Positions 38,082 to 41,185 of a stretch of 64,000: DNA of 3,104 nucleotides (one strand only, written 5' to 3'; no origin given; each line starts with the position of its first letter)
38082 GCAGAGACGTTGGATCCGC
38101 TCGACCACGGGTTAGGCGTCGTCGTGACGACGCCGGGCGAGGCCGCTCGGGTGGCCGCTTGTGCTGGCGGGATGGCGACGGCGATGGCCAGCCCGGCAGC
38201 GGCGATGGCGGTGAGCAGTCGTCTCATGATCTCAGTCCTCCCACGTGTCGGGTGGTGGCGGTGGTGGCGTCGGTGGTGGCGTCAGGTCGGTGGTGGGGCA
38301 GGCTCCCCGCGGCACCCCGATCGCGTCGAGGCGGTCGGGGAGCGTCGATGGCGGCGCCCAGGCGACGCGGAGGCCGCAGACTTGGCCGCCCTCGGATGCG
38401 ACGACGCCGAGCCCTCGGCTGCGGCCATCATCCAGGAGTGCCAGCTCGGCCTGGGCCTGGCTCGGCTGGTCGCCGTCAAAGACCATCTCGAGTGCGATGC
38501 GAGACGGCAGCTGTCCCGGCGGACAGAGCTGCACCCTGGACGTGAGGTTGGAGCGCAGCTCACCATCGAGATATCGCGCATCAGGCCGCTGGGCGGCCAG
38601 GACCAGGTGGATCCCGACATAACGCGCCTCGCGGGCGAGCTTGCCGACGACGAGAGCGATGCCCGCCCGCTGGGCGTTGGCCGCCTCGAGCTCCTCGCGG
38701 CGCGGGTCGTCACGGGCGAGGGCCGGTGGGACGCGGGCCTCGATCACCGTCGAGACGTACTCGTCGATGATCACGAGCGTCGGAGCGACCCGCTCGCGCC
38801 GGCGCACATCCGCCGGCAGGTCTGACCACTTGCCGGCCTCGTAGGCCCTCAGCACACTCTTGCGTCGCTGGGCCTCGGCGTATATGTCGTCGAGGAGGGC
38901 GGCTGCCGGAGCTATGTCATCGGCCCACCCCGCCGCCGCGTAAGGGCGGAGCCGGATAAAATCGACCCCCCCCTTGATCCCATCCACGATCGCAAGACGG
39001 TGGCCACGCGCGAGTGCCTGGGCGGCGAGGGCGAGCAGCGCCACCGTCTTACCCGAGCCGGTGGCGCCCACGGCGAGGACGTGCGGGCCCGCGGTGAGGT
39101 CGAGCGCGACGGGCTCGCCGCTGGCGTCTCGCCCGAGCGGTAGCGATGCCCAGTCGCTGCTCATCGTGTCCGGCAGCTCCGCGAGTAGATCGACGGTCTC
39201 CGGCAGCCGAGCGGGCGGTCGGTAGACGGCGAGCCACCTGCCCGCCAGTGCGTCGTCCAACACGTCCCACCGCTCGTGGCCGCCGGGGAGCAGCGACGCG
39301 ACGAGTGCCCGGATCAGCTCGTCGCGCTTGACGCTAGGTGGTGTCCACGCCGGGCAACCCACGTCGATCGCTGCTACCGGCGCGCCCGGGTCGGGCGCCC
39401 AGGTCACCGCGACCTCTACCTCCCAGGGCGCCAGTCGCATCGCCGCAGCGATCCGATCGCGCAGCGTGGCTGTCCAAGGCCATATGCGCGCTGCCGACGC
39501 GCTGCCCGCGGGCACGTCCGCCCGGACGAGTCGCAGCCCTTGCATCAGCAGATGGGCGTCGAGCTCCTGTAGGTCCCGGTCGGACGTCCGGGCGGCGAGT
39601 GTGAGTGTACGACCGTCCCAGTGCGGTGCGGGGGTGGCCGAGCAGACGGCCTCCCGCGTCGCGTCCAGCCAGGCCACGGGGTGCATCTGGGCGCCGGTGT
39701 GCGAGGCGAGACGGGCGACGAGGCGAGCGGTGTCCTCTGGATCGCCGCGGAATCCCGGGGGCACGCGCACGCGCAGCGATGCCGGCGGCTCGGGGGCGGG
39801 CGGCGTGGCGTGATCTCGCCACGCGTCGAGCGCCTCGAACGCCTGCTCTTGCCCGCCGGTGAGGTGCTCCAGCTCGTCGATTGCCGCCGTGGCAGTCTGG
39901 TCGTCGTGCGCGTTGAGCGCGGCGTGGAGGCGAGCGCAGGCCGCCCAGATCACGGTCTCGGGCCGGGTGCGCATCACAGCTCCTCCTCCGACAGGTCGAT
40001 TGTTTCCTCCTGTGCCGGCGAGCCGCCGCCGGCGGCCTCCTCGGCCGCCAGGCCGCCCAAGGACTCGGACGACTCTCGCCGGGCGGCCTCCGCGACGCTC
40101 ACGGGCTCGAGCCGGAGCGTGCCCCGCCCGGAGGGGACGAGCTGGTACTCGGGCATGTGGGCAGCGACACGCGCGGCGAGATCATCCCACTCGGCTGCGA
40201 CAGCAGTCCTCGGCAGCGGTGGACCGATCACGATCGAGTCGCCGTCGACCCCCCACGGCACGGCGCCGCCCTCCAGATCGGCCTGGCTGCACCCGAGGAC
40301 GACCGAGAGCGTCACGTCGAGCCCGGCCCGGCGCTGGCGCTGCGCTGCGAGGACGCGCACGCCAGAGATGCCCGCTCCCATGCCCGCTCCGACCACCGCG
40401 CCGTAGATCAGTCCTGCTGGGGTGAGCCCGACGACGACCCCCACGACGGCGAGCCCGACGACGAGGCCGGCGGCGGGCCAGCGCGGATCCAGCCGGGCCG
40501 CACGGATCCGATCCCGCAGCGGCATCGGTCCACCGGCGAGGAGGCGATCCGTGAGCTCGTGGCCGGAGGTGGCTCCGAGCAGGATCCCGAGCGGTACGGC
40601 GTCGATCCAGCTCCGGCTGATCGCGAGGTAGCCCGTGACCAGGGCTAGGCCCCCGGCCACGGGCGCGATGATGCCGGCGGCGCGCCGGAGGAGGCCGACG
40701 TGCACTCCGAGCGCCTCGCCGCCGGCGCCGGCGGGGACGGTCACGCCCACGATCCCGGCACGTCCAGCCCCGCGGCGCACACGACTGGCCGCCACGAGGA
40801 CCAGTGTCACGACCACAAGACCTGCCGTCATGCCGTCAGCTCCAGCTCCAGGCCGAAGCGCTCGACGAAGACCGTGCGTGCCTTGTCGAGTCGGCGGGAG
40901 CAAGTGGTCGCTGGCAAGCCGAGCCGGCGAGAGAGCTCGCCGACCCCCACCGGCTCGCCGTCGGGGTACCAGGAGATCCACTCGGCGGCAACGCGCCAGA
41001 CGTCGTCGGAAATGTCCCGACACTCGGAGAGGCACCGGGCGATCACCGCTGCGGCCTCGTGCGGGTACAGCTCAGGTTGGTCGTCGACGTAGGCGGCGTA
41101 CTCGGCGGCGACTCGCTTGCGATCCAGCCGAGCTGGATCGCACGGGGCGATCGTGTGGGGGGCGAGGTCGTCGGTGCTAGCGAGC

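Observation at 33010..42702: FtsK/TraB-type integrative element carries its own surface-display module: giant adhesin, sortase, pilin-like protein and sigma-like factor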

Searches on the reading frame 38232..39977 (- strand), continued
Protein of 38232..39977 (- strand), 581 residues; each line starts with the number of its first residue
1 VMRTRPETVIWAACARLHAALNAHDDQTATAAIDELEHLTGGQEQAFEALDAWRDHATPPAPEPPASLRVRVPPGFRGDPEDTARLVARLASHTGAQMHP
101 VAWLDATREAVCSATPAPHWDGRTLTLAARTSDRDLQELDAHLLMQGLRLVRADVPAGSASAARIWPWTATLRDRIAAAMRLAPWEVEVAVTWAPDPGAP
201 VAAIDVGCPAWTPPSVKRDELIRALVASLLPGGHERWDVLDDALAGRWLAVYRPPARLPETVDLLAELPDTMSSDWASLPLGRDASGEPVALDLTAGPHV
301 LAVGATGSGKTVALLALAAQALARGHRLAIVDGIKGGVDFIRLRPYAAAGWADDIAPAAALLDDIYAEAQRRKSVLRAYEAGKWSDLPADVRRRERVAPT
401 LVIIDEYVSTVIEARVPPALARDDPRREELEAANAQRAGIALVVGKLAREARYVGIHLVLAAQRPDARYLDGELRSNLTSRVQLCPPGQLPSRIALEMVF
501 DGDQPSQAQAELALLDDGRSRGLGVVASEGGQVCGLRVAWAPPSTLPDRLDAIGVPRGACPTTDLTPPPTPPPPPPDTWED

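Call 91: get_annotated_region(hit=H1, flank=14000)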
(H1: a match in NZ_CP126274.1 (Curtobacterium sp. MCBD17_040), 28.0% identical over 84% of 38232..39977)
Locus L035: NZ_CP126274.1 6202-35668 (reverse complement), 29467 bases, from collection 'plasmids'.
description: Curtobacterium sp. MCBD17_040 plasmid D40, complete sequence
organism: Curtobacterium sp. MCBD17_040 (NCBI taxid 2175674)
taxonomy: Bacteria; Actinomycetota; Actinomycetes; Micrococcales; Microbacteriaceae; Curtobacterium; Curtobacterium sp. MCBD17 040
host: -; source: -; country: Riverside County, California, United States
typing (MOB-suite, as given by PLSDB): non-mobilizable
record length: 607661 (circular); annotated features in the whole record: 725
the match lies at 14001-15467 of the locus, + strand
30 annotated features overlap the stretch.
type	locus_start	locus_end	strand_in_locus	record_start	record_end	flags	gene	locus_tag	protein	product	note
CDS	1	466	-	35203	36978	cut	-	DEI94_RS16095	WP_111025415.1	PD-(D/E)XK nuclease family protein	-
CDS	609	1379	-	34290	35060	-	-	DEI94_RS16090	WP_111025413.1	hypothetical protein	-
CDS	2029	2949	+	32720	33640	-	-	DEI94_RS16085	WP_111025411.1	hypothetical protein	-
CDS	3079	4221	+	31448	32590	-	-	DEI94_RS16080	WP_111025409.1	ParB N-terminal domain-containing protein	-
CDS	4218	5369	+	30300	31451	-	-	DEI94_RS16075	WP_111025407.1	ATPase, T2SS/T4P/T4SS family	-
CDS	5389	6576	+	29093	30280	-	-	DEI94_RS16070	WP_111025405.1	ATPase, T2SS/T4P/T4SS family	-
CDS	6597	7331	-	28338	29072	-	-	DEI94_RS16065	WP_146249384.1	hypothetical protein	-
CDS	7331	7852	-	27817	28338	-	-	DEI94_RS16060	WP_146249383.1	hypothetical protein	-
CDS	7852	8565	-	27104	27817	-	-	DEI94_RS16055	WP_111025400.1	hypothetical protein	-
CDS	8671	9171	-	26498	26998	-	-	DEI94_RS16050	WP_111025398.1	hypothetical protein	-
CDS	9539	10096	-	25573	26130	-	-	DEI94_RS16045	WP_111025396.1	hypothetical protein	-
CDS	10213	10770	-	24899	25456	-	-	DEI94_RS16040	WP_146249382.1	hypothetical protein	-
CDS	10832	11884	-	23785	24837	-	-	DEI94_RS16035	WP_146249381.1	hypothetical protein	-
CDS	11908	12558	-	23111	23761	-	-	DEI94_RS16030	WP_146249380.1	hypothetical protein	-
CDS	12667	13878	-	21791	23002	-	-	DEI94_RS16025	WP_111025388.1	type II secretion system F family protein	-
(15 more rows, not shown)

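Call 94: search_protein_families(library=ncbifam, proteins=[L004:9716-11713:+, L006:7459-9495:+, L007:9176-11260:+, L035:13959-15701:+, L010:10001-12313:+, L008:10001-11638:+, L012:7598-10147:+], max_evalue=0.001)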
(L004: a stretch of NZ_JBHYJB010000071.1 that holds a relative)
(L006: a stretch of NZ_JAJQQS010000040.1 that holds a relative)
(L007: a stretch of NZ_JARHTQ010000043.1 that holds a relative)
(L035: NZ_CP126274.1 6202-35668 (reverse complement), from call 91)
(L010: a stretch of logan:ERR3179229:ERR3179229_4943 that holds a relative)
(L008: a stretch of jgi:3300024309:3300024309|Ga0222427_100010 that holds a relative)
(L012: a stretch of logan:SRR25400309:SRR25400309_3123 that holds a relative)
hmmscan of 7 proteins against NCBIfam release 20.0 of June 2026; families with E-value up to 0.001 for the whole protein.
L004:9716-11713:+ (665 aa): 4 families
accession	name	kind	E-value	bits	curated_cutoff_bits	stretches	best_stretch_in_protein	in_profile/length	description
NF007615.0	PRK10263.1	equivalog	5.8e-09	34.2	1566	1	290-369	1008-1093/1355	DNA translocase FtsK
NF041017.1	DNA_import_CedB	equivalog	1.6e-06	27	700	1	279-329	261-313/590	DNA import protein CedB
TIGR03928.1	T7_EssCb_Firm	equivalog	0.0003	18.5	778.4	1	266-399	1070-1208/1296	type VII secretion protein EssC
TIGR03743.1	SXT_TraD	subfamily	0.0007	18.2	366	0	279-330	162-213/636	conjugative transfer system coupling protein TraD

L006:7459-9495:+ (678 aa): 3 families
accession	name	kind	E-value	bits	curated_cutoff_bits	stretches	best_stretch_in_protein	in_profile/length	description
NF007615.0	PRK10263.1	equivalog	5.4e-09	34.3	1566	1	297-376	1008-1093/1355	DNA translocase FtsK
NF041017.1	DNA_import_CedB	equivalog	2.3e-06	26.5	700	1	297-336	273-313/590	DNA import protein CedB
TIGR03924.1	T7SS_EccC_a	equivalog_domain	0.00028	19.8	509.15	0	299-336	450-491/673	type VII secretion protein EccCa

L007:9176-11260:+ (694 aa): 5 families
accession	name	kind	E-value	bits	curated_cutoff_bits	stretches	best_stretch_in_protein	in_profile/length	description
NF007615.0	PRK10263.1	equivalog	1.2e-07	29.8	1566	1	297-377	1008-1094/1355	DNA translocase FtsK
NF041017.1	DNA_import_CedB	equivalog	1.3e-05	24.1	700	1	287-336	262-313/590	DNA import protein CedB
TIGR03743.1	SXT_TraD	subfamily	3.1e-05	22.6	366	1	289-337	165-213/636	conjugative transfer system coupling protein TraD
TIGR03924.1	T7SS_EccC_a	equivalog_domain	3.5e-05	22.8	509.15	1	300-369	451-526/673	type VII secretion protein EccCa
NF045975.1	VirB4_plasma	equivalog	0.00022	19.1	590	1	303-346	519-561/894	Mbov_0397 family ICE element conjugal transfer ATPase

L035:13959-15701:+ (580 aa): 0 families

L010:10001-12313:+ (770 aa): 3 families
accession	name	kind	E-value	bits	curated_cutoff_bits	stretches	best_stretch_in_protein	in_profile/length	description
TIGR03924.1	T7SS_EccC_a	equivalog_domain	4e-09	35.8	509.15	1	358-560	361-576/673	type VII secretion protein EccCa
NF041214.1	plasmid_TraB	equivalog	4.7e-06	25.4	800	1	449-633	250-405/639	plasmid transfer protein TraB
TIGR03743.1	SXT_TraD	subfamily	7.4e-05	21.4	366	1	448-484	176-212/636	conjugative transfer system coupling protein TraD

L008:10001-11638:+ (545 aa): 5 families
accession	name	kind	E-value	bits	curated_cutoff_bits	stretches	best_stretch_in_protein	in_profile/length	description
TIGR03924.1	T7SS_EccC_a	equivalog_domain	1.9e-12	46.7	509.15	1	199-347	410-576/673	type VII secretion protein EccCa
NF041214.1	plasmid_TraB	equivalog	4.3e-10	38.7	800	1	236-420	250-405/639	plasmid transfer protein TraB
NF007615.0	PRK10263.1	equivalog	1.5e-09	36.2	1566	1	218-429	994-1211/1355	DNA translocase FtsK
TIGR03743.1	SXT_TraD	subfamily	2.4e-06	26.3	366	1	219-273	159-213/636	conjugative transfer system coupling protein TraD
TIGR03925.1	T7SS_EccC_b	equivalog_domain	4.8e-06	25.2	346.55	1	193-308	321-438/564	type VII secretion protein EccCb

L012:7598-10147:+ (849 aa): 4 families
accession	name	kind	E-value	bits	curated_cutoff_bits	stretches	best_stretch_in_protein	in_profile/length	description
NF041214.1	plasmid_TraB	equivalog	7.7e-08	31.3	800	1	505-713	249-426/639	plasmid transfer protein TraB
TIGR03924.1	T7SS_EccC_a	equivalog_domain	3e-06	26.3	509.15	1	480-612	420-571/673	type VII secretion protein EccCa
NF007615.0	PRK10263.1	equivalog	6.7e-06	24.1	1566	1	492-692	998-1206/1355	DNA translocase FtsK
TIGR03925.1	T7SS_EccC_b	equivalog_domain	0.00031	19.1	346.55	1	460-530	318-387/564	type VII secretion protein EccCb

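Call 98: find_encoding_contigs(protein=P0017, flank=10000, max_places=1)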
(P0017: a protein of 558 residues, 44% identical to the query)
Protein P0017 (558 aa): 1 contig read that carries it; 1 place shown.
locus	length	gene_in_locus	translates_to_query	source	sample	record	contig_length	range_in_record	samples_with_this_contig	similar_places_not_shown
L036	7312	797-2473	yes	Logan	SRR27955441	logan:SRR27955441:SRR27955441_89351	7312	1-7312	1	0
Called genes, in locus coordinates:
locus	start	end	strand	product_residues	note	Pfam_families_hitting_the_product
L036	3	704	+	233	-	?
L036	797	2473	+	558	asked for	PF01580:FtsK_SpoIIIE (weak)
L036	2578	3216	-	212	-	-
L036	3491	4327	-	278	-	-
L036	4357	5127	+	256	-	PF05869:Dam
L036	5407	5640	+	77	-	-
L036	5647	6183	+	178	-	-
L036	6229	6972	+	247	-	PF14022:DUF4238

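Call 103: search_protein_families(library=pfam, proteins=[L019:6149-7291:+, L012:10224-10997:+, L012:11116-11940:+, L012:11937-13067:+, L012:13048-14343:+, L008:11812-12450:+, L008:12568-12993:+, L018:5504-6145:+, L018:6210-6725:+, L002:5227-5853:+], max_evalue=0.5)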
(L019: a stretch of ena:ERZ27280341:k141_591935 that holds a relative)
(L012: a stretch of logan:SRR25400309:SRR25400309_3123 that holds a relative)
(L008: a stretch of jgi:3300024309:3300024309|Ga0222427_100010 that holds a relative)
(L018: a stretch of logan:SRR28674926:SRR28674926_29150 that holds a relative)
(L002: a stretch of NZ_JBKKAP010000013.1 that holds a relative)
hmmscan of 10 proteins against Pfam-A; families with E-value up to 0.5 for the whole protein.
L019:6149-7291:+ (380 aa): 0 families

L012:10224-10997:+ (257 aa): 0 families

L012:11116-11940:+ (274 aa): 1 family
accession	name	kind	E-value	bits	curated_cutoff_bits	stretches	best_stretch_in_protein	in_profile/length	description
PF09534.15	Trp_oprn_chp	-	0.011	16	29.6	1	213-269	99-146/180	Tryptophan-associated transmembrane protein (Trp_oprn_chp)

L012:11937-13067:+ (376 aa): 2 families
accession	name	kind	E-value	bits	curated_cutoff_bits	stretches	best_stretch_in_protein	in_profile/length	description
PF06347.19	SH3_4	-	0.00071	19.7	24.1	0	210-230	34-54/56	Bacterial SH3 domain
PF18348.7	SH3_16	-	0.0072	16.5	25.8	0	206-229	25-48/49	Bacterial dipeptidyl-peptidase Sh3 domain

L012:13048-14343:+ (431 aa): 0 families

L008:11812-12450:+ (212 aa): 0 families

L008:12568-12993:+ (141 aa): 0 families

L018:5504-6145:+ (213 aa): 0 families

L018:6210-6725:+ (171 aa): 1 family
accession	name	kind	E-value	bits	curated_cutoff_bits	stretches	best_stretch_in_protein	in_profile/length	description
PF10502.14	Peptidase_S26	-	0.016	15.6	22.9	1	18-88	4-68/168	Signal peptidase, peptidase S26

L002:5227-5853:+ (208 aa): 2 families
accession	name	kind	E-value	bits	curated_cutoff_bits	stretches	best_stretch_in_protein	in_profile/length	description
PF10502.14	Peptidase_S26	-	2.6e-05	24.7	22.9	1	32-100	6-73/168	Signal peptidase, peptidase S26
PF13190.11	PDGLE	-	0.027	14.7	27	1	132-180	49-98/102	PDGLE domain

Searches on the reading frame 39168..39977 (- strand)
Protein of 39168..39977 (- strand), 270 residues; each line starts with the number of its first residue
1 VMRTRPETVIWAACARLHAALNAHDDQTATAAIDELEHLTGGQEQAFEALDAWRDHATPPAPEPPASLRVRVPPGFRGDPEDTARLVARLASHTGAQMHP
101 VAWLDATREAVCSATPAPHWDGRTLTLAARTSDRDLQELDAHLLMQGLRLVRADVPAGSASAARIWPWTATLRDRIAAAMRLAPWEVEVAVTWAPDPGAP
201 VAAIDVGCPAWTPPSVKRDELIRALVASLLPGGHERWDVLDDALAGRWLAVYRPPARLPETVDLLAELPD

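Call 92: search_protein_representatives(protein=window:39168-39977:-)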
Query: 270 residues. Proteins with E-value up to 0.001 (for the whole library): 35; up to 1e-10: 3; up to 1e-30: 1. The best 35 are listed.
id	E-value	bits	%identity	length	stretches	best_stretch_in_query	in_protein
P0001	3.5e-170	581.0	99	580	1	2-270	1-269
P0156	5.3e-17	78.5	33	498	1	70-269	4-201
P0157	1.6e-12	63.7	33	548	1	117-270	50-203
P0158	2.4e-10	56.6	32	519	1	68-259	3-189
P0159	8.4e-09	51.6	35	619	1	69-264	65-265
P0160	1.9e-08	50.4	36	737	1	84-264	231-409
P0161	2.2e-08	50.2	31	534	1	67-261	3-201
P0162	6.1e-08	48.7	33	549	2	74-265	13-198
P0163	7.1e-08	48.5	33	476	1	68-269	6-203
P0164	9.6e-08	48.1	39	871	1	138-262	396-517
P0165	1.1e-07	48.0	32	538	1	70-269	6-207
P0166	5.8e-07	45.5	33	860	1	109-269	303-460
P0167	7.9e-07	45.1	27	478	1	46-249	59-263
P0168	7.9e-07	45.1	33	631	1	64-245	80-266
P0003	1.5e-06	44.2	35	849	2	121-269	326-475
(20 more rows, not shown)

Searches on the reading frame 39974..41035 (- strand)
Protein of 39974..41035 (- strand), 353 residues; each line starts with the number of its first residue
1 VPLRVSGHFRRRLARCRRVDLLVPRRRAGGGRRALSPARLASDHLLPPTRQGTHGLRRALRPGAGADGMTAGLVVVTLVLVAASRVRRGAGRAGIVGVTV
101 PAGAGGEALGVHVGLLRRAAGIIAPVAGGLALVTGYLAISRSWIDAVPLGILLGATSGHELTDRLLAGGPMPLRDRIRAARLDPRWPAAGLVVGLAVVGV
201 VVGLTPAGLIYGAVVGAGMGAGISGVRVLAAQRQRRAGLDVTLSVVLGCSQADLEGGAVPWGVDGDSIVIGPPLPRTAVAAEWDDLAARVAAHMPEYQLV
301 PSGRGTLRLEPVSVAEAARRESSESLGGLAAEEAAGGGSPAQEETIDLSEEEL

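Call 6: search_protein_families(library=pfam, proteins=[window:39974-41035:-], max_evalue=0.01)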
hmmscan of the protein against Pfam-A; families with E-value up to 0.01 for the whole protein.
window:39974-41035:- (353 aa): 0 families

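Call 7: search_protein_families(library=ncbifam, proteins=[window:39974-41035:-], max_evalue=0.01)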
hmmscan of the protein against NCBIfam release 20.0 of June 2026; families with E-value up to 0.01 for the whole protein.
window:39974-41035:- (353 aa): 1 family
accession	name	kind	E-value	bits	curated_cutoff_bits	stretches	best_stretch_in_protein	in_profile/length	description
NF053722.1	Cg1360_fam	equivalog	0.005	16.8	40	1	190-249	13-74/128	Cg1360 family ATP-synthase-associated protein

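Call 41: search_protein_families(library=phrogs, proteins=[window:39974-40831:-], max_evalue=0.01)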
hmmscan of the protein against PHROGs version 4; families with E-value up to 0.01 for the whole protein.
window:39974-40831:- (285 aa): 0 families
